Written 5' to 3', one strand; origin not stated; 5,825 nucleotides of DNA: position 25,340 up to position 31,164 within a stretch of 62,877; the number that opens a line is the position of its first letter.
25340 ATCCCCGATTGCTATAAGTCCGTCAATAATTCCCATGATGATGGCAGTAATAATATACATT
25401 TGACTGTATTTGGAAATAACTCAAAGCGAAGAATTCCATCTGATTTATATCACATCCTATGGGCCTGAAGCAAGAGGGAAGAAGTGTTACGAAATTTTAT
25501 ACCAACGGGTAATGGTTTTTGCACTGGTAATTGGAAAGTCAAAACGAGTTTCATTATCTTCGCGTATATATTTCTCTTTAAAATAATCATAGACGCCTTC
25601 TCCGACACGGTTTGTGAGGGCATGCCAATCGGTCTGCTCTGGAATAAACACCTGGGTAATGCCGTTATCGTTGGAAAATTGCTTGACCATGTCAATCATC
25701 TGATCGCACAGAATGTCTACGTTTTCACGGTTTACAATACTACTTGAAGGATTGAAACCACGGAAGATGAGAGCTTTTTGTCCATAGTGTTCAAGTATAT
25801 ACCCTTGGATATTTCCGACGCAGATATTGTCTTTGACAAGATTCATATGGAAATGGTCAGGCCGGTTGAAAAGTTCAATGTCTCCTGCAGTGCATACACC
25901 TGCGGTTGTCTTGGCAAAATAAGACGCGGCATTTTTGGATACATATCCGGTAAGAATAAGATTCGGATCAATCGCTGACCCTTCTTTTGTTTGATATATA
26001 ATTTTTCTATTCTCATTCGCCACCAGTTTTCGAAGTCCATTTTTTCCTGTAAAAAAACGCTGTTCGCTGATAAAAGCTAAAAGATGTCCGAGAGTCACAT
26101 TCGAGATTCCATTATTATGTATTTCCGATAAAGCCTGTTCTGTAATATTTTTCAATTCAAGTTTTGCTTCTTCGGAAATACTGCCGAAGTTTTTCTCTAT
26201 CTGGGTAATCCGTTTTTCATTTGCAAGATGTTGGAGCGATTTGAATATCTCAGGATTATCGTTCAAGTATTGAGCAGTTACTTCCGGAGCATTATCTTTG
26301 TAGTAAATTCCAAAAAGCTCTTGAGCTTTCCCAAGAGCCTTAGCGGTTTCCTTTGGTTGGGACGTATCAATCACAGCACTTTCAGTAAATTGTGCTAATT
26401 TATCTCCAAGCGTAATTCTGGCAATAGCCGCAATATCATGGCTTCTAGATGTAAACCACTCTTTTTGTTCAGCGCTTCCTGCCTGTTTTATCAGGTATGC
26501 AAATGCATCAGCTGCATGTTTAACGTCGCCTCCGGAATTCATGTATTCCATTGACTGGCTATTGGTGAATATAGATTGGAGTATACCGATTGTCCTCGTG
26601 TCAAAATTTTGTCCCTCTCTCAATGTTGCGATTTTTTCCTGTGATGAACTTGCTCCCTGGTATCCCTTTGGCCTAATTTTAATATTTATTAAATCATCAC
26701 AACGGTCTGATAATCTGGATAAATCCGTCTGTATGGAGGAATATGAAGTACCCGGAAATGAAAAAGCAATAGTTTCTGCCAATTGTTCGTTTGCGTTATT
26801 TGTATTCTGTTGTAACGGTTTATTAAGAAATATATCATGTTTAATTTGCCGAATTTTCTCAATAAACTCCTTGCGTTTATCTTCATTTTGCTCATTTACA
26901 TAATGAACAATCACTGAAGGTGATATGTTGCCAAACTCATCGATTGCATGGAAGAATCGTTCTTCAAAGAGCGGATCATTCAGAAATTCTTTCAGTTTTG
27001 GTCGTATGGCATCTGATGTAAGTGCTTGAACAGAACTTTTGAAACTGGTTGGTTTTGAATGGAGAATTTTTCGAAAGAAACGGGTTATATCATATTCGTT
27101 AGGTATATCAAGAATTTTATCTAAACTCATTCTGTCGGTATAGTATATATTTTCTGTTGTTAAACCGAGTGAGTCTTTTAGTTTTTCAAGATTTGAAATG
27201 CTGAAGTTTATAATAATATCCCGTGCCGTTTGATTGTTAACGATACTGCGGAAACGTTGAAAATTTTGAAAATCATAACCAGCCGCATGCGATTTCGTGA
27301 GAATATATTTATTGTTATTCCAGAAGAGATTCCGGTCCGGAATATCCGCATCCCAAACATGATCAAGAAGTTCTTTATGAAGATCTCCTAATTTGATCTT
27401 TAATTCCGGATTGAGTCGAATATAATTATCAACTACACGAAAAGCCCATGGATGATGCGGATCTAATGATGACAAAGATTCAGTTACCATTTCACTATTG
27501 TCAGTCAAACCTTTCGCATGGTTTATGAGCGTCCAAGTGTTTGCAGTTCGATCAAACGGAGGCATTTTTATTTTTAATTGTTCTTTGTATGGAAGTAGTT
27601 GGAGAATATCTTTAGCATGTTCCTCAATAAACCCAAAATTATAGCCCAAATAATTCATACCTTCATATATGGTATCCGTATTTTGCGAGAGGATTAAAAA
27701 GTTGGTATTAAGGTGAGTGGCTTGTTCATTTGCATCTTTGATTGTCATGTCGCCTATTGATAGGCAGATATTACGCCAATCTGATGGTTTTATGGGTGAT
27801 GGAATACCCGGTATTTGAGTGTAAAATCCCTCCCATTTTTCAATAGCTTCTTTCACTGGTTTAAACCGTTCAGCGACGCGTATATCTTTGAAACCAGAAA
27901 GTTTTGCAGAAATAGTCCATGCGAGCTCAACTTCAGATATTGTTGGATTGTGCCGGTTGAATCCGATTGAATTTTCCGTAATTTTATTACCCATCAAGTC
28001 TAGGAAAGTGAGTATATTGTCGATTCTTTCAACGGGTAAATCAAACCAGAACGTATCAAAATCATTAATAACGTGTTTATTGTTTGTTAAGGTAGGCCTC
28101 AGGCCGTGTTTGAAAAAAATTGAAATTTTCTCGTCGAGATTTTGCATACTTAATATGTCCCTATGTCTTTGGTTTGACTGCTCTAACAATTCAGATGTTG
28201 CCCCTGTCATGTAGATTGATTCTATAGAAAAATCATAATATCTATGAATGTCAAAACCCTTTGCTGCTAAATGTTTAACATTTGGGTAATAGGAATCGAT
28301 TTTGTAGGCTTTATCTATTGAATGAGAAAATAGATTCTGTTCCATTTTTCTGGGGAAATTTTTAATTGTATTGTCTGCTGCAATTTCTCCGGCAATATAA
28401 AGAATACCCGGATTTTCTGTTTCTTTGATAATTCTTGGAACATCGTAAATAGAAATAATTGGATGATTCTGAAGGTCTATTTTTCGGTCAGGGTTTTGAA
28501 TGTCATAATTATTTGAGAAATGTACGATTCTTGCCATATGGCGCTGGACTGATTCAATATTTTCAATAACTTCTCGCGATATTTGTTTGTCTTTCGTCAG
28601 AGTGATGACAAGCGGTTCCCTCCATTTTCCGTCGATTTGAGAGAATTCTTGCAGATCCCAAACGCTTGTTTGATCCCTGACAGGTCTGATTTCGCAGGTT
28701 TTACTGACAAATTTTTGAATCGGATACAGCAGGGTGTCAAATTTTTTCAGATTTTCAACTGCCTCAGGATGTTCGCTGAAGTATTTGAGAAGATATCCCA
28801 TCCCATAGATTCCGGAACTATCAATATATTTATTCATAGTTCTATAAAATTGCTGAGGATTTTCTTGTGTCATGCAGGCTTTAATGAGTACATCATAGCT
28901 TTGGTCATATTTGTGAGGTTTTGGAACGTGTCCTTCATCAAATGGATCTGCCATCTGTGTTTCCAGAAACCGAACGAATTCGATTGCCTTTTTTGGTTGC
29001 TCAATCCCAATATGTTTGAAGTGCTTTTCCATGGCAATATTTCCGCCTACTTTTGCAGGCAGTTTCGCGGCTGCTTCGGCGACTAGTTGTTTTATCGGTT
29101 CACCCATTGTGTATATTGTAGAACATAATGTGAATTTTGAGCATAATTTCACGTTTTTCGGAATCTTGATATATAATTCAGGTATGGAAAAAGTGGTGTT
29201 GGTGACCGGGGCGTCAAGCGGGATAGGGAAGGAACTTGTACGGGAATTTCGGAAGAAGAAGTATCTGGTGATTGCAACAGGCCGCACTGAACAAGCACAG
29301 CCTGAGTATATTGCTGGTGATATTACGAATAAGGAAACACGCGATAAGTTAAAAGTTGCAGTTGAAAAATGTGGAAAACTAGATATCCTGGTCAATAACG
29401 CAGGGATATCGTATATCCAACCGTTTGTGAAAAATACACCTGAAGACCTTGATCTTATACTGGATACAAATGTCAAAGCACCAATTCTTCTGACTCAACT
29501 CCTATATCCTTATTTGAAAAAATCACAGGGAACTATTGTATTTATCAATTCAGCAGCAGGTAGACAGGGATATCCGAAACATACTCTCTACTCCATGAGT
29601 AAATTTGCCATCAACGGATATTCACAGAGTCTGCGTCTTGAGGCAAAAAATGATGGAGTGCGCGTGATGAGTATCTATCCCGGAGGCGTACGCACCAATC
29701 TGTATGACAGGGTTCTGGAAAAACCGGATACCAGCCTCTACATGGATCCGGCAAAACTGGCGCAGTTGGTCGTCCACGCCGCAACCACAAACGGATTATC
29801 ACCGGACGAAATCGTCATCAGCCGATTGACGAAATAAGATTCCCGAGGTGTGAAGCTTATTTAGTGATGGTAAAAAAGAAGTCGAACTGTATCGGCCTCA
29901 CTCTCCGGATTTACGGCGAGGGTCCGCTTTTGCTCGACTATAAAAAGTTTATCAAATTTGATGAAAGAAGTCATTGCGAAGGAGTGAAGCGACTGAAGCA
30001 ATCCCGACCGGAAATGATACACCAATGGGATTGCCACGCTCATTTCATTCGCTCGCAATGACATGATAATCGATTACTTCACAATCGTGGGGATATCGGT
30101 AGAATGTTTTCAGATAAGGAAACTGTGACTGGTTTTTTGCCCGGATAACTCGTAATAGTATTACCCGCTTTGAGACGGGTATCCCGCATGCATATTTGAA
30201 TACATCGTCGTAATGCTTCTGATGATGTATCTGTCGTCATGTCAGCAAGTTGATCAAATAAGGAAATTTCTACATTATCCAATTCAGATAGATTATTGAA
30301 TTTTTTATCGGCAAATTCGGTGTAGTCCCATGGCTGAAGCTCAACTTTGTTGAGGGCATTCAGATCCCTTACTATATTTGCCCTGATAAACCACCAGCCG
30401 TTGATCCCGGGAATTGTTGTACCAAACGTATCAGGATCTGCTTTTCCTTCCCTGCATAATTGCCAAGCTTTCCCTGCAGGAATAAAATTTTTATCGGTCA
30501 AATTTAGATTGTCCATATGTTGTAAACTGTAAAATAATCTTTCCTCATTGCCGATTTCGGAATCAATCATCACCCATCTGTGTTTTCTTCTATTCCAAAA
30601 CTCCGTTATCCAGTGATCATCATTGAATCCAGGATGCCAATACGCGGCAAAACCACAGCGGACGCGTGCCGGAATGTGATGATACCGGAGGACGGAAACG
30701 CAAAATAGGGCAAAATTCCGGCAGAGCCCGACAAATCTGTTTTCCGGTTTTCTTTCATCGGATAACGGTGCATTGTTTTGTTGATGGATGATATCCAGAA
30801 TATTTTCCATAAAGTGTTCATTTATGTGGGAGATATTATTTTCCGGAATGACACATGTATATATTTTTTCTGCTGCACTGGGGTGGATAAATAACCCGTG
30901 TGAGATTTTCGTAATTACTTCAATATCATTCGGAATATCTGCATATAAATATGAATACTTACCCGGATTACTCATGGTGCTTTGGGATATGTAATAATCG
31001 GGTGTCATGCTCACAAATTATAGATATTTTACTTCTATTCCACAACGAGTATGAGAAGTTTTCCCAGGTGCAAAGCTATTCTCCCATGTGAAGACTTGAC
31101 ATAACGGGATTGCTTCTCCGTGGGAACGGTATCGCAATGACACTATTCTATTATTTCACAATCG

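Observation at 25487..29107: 1206-aa orphan giant protein with no recognisable domain, from a leaderless-type divergent promoter shared with an SDR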

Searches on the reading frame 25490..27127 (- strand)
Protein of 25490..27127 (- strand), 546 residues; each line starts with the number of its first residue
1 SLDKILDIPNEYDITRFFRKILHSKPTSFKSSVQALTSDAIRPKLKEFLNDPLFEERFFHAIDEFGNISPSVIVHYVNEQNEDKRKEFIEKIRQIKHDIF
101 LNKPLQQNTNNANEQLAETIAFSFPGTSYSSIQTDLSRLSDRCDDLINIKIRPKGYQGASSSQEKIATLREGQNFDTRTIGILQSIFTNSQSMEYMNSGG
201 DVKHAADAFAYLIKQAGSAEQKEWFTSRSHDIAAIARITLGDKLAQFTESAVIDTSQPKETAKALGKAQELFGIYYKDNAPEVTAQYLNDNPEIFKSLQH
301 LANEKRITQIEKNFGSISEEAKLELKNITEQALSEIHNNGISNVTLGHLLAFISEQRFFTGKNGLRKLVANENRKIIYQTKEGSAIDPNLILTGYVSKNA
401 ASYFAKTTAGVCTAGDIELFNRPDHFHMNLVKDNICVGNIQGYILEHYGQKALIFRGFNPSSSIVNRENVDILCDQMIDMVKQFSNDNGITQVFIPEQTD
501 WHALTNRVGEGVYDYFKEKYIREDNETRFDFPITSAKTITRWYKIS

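Call 35: search_solved_structures(query=A2, max_evalue=10, show_alignments=2)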
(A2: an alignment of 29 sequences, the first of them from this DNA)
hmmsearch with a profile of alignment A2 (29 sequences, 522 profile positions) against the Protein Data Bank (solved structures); distinct sequences matched with E-value up to 10: 15.
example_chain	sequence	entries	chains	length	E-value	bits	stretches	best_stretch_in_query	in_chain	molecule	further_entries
8w6e_A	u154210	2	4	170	0.0066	18.5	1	194-334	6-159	HBC599 in complex with wFAP1.1 | wFAP1.1 structure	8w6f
6rh7_A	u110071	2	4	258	0.016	17.2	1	81-146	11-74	Sensor histidine kinase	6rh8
5uht_A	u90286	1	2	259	0.035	16.1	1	81-146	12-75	Sensor histidine kinase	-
3dge_A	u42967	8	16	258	0.035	16.1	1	81-146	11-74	Sensor protein | Histidine kinase | Sensor histidine kinase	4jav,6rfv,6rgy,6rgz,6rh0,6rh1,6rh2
2c2a_A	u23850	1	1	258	0.036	16.1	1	81-146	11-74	SENSOR HISTIDINE KINASE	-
6azr_A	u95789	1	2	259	0.036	16.1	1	81-146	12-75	Sensor histidine kinase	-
8j07_G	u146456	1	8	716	0.041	15.9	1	236-314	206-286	Radial spoke head protein 4 homolog A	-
4jas_A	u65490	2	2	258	0.065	15.2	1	81-146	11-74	Histidine kinase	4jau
7ecv_I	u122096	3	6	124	0.07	15.1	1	159-216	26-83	AcrIF14 | AcrF14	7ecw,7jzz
7du0_A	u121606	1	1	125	0.073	15.1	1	159-216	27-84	AcrIF14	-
7dmp_B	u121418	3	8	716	0.088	14.8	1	230-310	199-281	Radial spoke head protein 4 homolog A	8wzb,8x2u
8zcr_A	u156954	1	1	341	0.35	12.8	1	196-304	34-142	Serpin B9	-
7bqq_A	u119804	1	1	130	0.79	11.7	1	164-225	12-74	Gogy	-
7et3_H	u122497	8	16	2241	3.7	9.5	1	178-372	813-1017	Large tegument protein deneddylase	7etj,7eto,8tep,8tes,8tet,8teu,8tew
8oyy_A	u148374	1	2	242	9.4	8.1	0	230-299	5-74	De novo designed soluble GPCR-like protein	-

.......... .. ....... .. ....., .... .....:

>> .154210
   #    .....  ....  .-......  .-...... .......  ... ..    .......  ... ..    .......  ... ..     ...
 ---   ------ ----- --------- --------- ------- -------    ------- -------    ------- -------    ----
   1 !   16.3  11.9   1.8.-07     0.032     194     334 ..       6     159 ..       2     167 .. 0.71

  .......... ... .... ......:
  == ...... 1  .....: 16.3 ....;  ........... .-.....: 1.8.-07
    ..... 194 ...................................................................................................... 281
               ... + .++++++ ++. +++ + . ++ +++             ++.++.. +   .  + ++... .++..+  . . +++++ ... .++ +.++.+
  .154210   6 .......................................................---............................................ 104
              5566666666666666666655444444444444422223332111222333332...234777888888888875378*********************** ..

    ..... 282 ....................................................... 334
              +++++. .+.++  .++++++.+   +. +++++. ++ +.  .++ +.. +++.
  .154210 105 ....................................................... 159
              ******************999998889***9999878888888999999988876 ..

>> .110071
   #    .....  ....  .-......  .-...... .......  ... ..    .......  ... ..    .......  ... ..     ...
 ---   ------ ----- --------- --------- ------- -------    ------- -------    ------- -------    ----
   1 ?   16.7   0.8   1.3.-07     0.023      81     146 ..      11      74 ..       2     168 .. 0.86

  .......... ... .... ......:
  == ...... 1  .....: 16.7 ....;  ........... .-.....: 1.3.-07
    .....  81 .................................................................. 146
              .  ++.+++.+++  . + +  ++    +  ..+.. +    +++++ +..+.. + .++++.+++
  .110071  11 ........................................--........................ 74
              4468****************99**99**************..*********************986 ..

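Call 36: find_homologous_proteins(query=A2, max_evalue=0.00001)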
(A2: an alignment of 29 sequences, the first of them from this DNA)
Query A2 (29 sequences) (546 aa, profile of the alignment): 3 proteins with E <= 0.00001 among 8000 candidates.
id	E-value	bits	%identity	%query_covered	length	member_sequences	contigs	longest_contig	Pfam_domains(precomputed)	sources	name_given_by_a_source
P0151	3.1e-159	549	30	100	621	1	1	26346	-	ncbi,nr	ncbi:MAG: hypothetical protein U9Q27_00560 [Patescibacteria group bacterium]|nr:hypothetical protein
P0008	7.2e-151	522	47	97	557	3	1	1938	-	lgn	-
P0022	3.3e-89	318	45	54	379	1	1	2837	-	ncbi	-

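Call 38: find_encoding_contigs(protein=P0151, flank=10000, max_places=4)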
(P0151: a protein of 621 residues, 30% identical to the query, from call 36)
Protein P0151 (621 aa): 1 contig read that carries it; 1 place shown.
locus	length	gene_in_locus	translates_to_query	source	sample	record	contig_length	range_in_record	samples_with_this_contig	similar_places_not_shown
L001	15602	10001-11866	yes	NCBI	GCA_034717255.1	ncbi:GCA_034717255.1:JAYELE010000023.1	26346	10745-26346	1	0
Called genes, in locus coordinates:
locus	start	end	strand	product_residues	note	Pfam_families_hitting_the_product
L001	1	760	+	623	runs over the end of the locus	PF00912:Transgly, PF00905:Transpeptidase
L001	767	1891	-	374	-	PF00712:DNA_pol3_beta, PF02767:DNA_pol3_beta_2, PF02768:DNA_pol3_beta_3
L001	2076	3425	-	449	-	PF11638:DnaA_N, PF00308:Bac_DnaA, PF01695:IstB_IS21 (weak), PF00004:AAA (weak), PF08299:Bac_DnaA_C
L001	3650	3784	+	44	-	-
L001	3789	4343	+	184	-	PF07963:N_methyl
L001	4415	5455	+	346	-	PF00512:HisKA, PF02518:HATPase_c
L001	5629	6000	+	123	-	PF00072:Response_reg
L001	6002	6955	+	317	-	PF06144:DNA_pol3_delta, PF21694:DNA_pol3_delta_C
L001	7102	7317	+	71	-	-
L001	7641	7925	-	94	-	PF01649:Ribosomal_S20p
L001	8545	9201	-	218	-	-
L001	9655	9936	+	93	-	PF14402:7TM_transglut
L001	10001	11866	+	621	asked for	-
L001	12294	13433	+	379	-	PF00482:T2SSF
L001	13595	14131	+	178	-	-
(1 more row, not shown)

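Call 45: predict_structure(alignment_id=A2)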
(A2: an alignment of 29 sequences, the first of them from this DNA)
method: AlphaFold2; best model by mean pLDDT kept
length: 546 residues; sequences in the alignment: 29
mean_pLDDT: 88.9   pTM: 0.83
mean pLDDT of the five models: 88.9, 87.6, 87.4, 86.6, 86.1
residues with pLDDT >= 90: 315; 70-90: 200; 50-70: 27; < 50: 4
segments of 3 or more residues with pLDDT < 50: none
pLDDT, mean of each block of 10 residues (from residue 1): 58 87 83 85 89 92 86 91 92 88 74 78 83 87 96 96 91 93 82 83 94 89 87 91 68 79 88 86 94 97 96 87 95 95 97 93 91 93 79 96 88 74 96 93 96 96 89 97 98 94 89 95 96 92 95
secondary structure, 60 per line:
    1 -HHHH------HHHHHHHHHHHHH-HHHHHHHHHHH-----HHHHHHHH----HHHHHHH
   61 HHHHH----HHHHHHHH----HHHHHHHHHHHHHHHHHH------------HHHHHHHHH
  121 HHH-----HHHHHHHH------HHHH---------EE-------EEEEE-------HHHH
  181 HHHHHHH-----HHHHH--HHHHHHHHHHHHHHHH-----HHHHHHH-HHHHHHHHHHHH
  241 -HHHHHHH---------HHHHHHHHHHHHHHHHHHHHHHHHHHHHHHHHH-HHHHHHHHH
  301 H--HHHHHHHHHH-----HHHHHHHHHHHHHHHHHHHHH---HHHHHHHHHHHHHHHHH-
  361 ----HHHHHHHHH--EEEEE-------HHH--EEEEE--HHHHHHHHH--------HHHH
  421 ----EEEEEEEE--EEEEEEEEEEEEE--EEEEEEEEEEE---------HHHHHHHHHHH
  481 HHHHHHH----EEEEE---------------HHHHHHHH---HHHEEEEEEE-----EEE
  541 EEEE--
elements in order: H2-5 H12-24 H26-36 H42-49 H54-65 H70-77 H82-99 H112-123 H129-136 H143-146 E165-169 H177-187 H193-197 H200-215 H221-227 H229-240 H242-248 H258-290 H292-301 H304-313 H319-339 H343-359 H365-373 E376-380 E393-397 H400-408 H417-420 E425-432 E435-447 E450-460 H470-487 E492-496 H512-519 E526-532 E538-544

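Call 47: fold_search(model_id=the predicted structure, library=pdb)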
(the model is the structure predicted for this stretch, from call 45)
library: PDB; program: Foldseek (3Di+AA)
matches with E <= 10: 617; with E <= 0.001: 0
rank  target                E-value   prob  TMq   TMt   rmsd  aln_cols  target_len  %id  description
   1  4ua3_B                4.3e-03  1.00  0.18  0.43  11.1       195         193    8  Crystal structure of selenomethionine labeled SpNatD (released 2015-01-28)
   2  7kpu_D                5.6e-03  1.00  0.21  0.52   5.5       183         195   11  Crystal structure of human NatD (NAA40) bound to a bisubstrate analogue with a C-3 linker (released 2021-06-16)
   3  4ua3_A                5.9e-03  1.00  0.17  0.41   7.6       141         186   11  Crystal structure of selenomethionine labeled SpNatD (released 2015-01-28)
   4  7kpu_A                7.3e-03  1.00  0.18  0.45   5.5       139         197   12  Crystal structure of human NatD (NAA40) bound to a bisubstrate analogue with a C-3 linker (released 2021-06-16)
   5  7kd7_D                8.0e-03  1.00  0.21  0.50   6.1       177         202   10  Crystal structure of human NatD (NAA40) bound to a bisubstrate analogue (released 2021-06-16)
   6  7kd7_A                1.2e-02  1.00  0.18  0.44   7.3       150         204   10  Crystal structure of human NatD (NAA40) bound to a bisubstrate analogue (released 2021-06-16)
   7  8osp_A                1.4e-02  1.00  0.17  0.43   5.6       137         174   11  GCN5-related N-Acetyltransferase from Lactobacillus curiae (released 2023-07-05)
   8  2bsw                  1.4e-02  1.00  0.18  0.54   4.8       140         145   14  Crystal structure of a glyphosate-N-acetyltransferase obtained by DNA shuffling. (released 2005-06-08)
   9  1tiq_B                1.6e-02  1.00  0.17  0.45   6.7       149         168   10  Crystal Structure of an Acetyltransferase (PaiA) in complex with CoA and DTT from Bacillus subtilis, Northeast Structu (released 2004-07-13)
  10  4u9w_D                1.7e-02  1.00  0.21  0.52   5.2       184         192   10  Crystal Structure of NatD bound to H4/H2A peptide and CoA (released 2015-01-28)
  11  5u08_A                1.9e-02  1.00  0.16  0.48   5.3       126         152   14  Crystal structure of an aminoglycoside acetyltransferase meta-AAC0020 from an uncultured soil metagenomic sample in co (released 2017-02-08)
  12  5f47_B                2.1e-02  1.00  0.16  0.50   4.9       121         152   17  Crystal structure of an aminoglycoside acetyltransferase meta-AAC0020 from an uncultured soil metagenomic sample in co (released 2015-12-30)
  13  5f49_C                2.1e-02  1.00  0.17  0.51   5.3       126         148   17  Crystal structure of an aminoglycoside acetyltransferase meta-AAC0020 from an uncultured soil metagenomic sample in co (released 2015-12-16)
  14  9syr_Nd               2.1e-02  1.00  0.21  0.43   5.7       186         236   10  Human quaternary complex of a translating 80S ribosome, NAC, MetAP1 and NatD (released 2025-12-17)
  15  4u9v                  2.3e-02  1.00  0.21  0.51   5.7       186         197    9  Crystal structure of NatD (Naa40p) bound to acetyl CoA (released 2015-01-28)
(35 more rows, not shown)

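Call 59: search_protein_families(library=pfam, proteins=[P0151], max_evalue=0.01)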
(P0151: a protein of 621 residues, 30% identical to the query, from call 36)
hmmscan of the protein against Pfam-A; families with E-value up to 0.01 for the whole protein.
P0151 (621 aa): 0 families

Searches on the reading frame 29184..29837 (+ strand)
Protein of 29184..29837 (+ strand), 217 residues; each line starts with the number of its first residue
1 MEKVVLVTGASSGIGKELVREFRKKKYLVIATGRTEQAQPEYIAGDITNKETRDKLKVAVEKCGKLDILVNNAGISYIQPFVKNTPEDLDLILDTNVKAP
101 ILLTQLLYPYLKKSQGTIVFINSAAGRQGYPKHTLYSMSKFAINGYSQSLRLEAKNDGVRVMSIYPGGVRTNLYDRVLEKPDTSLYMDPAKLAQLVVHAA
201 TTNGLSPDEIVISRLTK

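Call 11: search_protein_families(library=pfam, proteins=[window:29184-29837:+], max_evalue=0.001)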
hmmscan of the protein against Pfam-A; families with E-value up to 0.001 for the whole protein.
window:29184-29837:+ (217 aa): 4 families
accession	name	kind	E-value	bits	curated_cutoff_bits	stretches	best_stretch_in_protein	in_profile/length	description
PF00106.31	adh_short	-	5.9e-45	153.6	26.6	1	3-178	1-191/195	short chain dehydrogenase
PF13561.12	adh_short_C2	-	4.7e-28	98.8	27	1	9-182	1-189/236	Enoyl-(Acyl carrier protein) reductase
PF01370.27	Epimerase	-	1e-06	28.8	20.9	1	5-144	1-150/240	NAD dependent epimerase/dehydratase family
PF08659.16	KR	-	2.2e-06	28.2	22.6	1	31-164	30-173/180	KR domain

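Call 13: search_protein_families(library=padloc, proteins=[window:29184-29837:+], max_evalue=1)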
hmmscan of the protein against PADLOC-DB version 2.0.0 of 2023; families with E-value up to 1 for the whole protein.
window:29184-29837:+ (217 aa): 0 families

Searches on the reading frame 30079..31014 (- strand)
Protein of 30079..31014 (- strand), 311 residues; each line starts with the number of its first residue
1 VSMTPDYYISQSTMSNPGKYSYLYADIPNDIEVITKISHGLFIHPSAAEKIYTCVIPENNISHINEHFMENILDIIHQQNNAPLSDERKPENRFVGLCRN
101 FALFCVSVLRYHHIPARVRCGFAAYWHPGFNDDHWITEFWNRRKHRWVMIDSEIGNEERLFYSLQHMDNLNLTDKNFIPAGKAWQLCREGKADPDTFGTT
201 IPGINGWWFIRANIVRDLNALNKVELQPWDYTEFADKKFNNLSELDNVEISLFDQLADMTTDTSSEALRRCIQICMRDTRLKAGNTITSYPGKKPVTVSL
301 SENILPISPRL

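Call 11: search_protein_families(library=pfam, proteins=[window:30079-31014:-], max_evalue=0.001)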
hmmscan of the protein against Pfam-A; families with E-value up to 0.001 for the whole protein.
window:30079-31014:- (311 aa): 1 family
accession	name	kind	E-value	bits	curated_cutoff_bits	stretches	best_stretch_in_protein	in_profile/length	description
PF01841.26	Transglut_core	-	5.7e-06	27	23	1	95-151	51-107/108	Transglutaminase-like superfamily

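Call 13: search_protein_families(library=padloc, proteins=[window:30079-31014:-], max_evalue=1)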
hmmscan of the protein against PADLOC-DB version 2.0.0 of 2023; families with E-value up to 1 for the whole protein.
window:30079-31014:- (311 aa): 1 family
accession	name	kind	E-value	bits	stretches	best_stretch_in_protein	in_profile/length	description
PDLC03724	oMTase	-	0.008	12.4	1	233-293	292-352/883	orphan methyltransferase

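Call 14: search_protein_families(library=phrogs, proteins=[window:30079-31014:-], max_evalue=1)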
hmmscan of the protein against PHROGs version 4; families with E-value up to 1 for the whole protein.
window:30079-31014:- (311 aa): 0 families
